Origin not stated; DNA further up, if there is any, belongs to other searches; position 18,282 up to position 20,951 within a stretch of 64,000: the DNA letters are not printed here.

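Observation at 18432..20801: PFL2-type glycyl radical enzyme with a non-canonical Cys loop (NCGCVVP, Val in place of the catalytic Glu)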

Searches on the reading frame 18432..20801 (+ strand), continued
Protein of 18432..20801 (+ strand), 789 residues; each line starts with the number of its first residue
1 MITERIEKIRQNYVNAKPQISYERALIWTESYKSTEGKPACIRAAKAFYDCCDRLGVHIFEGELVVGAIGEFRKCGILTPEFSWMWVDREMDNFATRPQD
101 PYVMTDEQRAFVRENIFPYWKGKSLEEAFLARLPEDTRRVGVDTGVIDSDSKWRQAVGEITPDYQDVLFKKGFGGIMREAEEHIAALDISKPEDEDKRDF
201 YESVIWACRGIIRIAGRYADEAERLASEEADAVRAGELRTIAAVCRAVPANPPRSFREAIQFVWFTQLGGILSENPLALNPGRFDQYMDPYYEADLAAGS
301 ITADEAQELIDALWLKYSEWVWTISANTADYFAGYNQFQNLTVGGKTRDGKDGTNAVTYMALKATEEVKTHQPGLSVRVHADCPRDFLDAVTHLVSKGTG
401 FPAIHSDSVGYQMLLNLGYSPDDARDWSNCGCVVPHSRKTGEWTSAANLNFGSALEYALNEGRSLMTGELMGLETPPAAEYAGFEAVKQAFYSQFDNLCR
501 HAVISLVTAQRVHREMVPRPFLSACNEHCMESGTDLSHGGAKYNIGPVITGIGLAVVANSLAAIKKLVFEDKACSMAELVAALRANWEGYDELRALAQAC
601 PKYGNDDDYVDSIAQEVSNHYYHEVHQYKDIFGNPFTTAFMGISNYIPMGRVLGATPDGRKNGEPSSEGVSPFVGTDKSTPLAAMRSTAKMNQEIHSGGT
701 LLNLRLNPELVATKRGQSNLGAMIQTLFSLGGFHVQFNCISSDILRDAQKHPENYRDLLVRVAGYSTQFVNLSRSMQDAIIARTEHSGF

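Call 21: find_encoding_contigs(protein=P0005, flank=10000, max_places=3)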
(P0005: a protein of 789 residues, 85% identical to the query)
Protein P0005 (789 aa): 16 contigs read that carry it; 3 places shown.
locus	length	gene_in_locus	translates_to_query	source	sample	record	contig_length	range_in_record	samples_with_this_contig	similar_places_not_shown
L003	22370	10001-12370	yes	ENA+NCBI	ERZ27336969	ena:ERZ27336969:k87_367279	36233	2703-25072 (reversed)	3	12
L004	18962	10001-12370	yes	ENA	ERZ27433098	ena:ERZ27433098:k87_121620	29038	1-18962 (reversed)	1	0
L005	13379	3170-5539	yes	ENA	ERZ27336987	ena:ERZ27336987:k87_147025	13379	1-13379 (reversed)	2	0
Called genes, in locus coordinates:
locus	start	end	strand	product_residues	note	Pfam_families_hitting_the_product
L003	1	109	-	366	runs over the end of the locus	PF01497:Peripla_BP_2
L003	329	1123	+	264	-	PF00941:FAD_binding_5, PF03450:CO_deh_flav_C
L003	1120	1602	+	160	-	PF00111:Fer2 (weak), PF01799:Fer2_2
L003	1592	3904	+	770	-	PF01315:Ald_Xan_dh_C, PF02738:MoCoBD_1, PF20256:MoCoBD_2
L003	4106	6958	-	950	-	PF01915:Glyco_hydro_3_C, PF14310:Fn3-like, PF00933:Glyco_hydro_3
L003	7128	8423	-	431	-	PF14501:HATPase_c_5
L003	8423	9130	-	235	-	PF00072:Response_reg, PF04397:LytTR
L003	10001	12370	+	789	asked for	PF02901:PFL-like, PF01228:Gly_radical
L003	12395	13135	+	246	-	PF13353:Fer4_12, PF04055:Radical_SAM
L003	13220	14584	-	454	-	PF01554:MatE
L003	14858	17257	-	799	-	PF01074:Glyco_hydro_38N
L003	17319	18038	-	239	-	PF00392:GntR, PF13545:HTH_Crp_2 (weak), PF07702:UTRA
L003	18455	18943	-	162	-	-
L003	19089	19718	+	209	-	-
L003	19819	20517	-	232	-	PF00165:HTH_AraC, PF12833:HTH_18, PF00165:HTH_AraC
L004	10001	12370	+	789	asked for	PF02901:PFL-like, PF01228:Gly_radical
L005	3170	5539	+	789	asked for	PF02901:PFL-like, PF01228:Gly_radical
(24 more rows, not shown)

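Call 23: list_cluster_members(proteins=[P0001, P0080, P0005])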
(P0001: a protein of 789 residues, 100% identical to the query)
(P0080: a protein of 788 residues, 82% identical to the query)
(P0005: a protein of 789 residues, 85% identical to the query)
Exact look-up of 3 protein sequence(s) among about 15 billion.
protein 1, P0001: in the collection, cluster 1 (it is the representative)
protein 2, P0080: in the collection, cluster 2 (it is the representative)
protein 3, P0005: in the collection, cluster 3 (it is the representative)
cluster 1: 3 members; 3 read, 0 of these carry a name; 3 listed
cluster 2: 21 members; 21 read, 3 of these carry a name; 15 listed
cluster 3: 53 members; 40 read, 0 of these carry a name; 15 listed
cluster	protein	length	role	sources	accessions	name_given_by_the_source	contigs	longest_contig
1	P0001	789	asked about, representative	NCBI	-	-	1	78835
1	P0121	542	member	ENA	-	-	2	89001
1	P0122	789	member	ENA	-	-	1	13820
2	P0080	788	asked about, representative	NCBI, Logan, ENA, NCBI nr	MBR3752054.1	MAG: formate C-acetyltransferase/glycerol dehydratase family glycyl radical enzyme ... | formate C-acetyltransferase/glycerol dehydratase family glycyl radical enzyme ...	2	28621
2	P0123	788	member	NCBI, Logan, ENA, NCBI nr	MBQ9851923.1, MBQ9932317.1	MAG: formate C-acetyltransferase/glycerol dehydratase family glycyl radical enzyme ... | formate C-acetyltransferase/glycerol dehydratase family glycyl radical enzyme ...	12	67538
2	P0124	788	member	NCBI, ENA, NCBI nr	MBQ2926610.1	MAG: formate C-acetyltransferase/glycerol dehydratase family glycyl radical enzyme ... | formate C-acetyltransferase/glycerol dehydratase family glycyl radical enzyme ...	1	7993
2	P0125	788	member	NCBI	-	-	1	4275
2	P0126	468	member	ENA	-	-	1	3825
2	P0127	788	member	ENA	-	-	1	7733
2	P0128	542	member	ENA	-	-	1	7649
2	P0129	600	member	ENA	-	-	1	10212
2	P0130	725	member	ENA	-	-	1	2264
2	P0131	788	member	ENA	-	-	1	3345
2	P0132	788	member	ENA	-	-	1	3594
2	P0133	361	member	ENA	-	-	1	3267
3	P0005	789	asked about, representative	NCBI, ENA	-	-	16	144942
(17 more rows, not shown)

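Call 24: find_related_loci(query=window:18432-20801:+, collection=genome_contigs, flank=10000)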
Query window:18432-20801:+ (789 aa) in genome_contigs; peptide patterns used: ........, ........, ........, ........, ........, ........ (x = any residue, [..] = any of these).
203 stretches matched a pattern; 188 encode a relative of the query (tblastn E <= 1e-3); the best 80 are kept; 80 distinct loci.
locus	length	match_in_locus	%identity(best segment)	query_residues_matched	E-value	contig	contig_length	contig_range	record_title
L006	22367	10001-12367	84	1-789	0e+0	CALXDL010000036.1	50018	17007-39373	MAG: uncultured Oscillospiraceae bacterium isolate E14__bin99 genome assembly, contig: E14__k127_3576789, whole genome s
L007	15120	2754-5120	85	1-789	0e+0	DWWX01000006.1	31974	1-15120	MAG TPA_asm: Candidatus Gemmiger stercorigallinarum isolate CHK183-27628 CHK183__C27494_L31974_SAMEA5754827, whole genom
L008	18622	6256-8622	85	1-789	0e+0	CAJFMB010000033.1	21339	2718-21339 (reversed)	uncultured Subdoligranulum sp. isolate Chicken_4_mag_138 genome assembly, contig: MAGpy_11413_4_idba_bin_138_fascaffold_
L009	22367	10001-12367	84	1-789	0e+0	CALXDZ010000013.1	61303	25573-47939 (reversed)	MAG: uncultured Oscillospiraceae bacterium isolate E0_RM__bin177 genome assembly, contig: E0_RM__k127_541241, whole geno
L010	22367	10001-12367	83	1-789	0e+0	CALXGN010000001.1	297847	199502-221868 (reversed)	MAG: Candidatus Scatomorpha stercorigallinarum isolate BRZ_PA__bin102 genome assembly, contig: BRZ_PA__NODE_31_length_29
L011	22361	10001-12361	83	1-787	0e+0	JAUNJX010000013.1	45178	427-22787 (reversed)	MAG: Clostridia bacterium isolate S2R_St_10 NODE_201_length_45178_cov_8.872814, whole genome shotgun sequence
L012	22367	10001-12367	82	1-789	0e+0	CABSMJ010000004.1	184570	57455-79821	MAG TPA_asm: uncultured Oscillospiraceae bacterium isolate MGYG-HGUT-02727 genome assembly, contig: GUT_GENOME159708_4,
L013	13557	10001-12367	81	1-789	0e+0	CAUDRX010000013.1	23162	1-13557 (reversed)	MAG TPA_asm: uncultured Peptococcaceae bacterium isolate SRR18940290_bin.51_MetaWRAP_v1.3_MAG genome assembly, contig: E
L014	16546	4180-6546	81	1-789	0e+0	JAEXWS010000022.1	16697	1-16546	MAG: Bacillota bacterium isolate OH_HDB_120 k127_350415, whole genome shotgun sequence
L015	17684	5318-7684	81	1-789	0e+0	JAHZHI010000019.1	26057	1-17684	MAG: Peptococcaceae bacterium isolate HRGM_Genome_3247 HRGM_Genome_3247_19, whole genome shotgun sequence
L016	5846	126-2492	81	1-789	0e+0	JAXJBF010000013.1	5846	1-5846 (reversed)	MAG: Peptococcaceae bacterium isolate DOME_MAG_11354 11354_W0105_k141_18174, whole genome shotgun sequence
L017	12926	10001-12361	82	1-787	0e+0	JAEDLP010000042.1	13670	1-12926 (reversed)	MAG: Oscillospiraceae bacterium isolate MAG243 NODE_3648_length_13670_cov_7.092618, whole genome shotgun sequence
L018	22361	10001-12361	82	1-787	0e+0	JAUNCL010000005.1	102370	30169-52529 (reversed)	MAG: Bacillota bacterium isolate S22M_St_14 NODE_87_length_102370_cov_18.254293, whole genome shotgun sequence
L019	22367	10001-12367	80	1-789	0e+0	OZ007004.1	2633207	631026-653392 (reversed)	MAG: uncultured Peptococcaceae bacterium isolate 6732_HOM_VAC_s129.ctg000173l_hifiasm_large MAG genome assembly, chromos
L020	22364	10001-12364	82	2-789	0e+0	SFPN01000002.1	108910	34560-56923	MAG: Clostridiales bacterium isolate W3P33.012 Contig17, whole genome shotgun sequence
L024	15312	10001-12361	81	1-787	0e+0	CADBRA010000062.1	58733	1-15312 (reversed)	MAG: uncultured Clostridiales bacterium isolate RUG14226 genome assembly, contig: RUG14226_asm_62, whole genome shotgun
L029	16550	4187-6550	81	1-788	0e+0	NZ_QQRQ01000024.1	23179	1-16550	Evtepia gabavorous strain KLE1738 KLE1738_24, whole genome shotgun sequence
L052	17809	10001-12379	69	1-789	0e+0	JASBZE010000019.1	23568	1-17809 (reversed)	MAG: Peptostreptococcaceae bacterium isolate bin-141 c_000000002527, whole genome shotgun sequence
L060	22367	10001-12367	68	1-789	0e+0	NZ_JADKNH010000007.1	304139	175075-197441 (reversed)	Fusibacter ferrireducens strain Q10-2 NODE_7_length_304139_cov_41.053829, whole genome shotgun sequence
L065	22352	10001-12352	66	3-786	0e+0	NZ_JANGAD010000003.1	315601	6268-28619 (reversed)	Anaerotignum propionicum strain DFI.7.94 IKIGPNOA_3, whole genome shotgun sequence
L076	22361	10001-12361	65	3-789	0e+0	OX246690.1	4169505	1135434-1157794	Clostridioides difficile genome assembly, chromosome: 1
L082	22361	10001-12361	63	1-787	0e+0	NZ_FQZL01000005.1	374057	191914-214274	Dethiosulfatibacter aminovorans DSM 17477, whole genome shotgun sequence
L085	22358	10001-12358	63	1-786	0e+0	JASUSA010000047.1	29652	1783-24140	MAG: Clostridiales bacterium isolate DJKA81_NP-J24_bin.23 scaffold_215, whole genome shotgun sequence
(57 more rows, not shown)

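Call 33: search_protein_representatives(protein=window:18432-20801:+)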
Query: 789 residues. Proteins with E-value up to 0.001 (for the whole library): 10075; up to 1e-10: 5476; up to 1e-30: 2407. The best 150 are listed.
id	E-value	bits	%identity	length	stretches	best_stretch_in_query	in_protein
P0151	2.1e-272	922.5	63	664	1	42-678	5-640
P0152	3.4e-224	763.1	62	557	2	1-278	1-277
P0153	4.7e-203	693.2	37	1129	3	2-785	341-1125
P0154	6.8e-191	653.0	74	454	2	1-228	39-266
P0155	3.3e-189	647.4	40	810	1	3-788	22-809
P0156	3.5e-177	607.6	40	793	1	3-786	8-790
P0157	1.1e-173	596.1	40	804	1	5-785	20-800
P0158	3.9e-170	584.4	69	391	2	555-789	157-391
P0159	1.6e-169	582.3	36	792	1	5-788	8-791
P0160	1.3e-168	579.3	38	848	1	2-785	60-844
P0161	1.1e-167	576.3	39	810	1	4-786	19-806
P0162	6.2e-167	573.7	41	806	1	5-786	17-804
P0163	7.2e-166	570.2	40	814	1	4-787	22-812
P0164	1.3e-165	569.3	38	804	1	3-787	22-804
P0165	8.3e-164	563.4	78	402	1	214-519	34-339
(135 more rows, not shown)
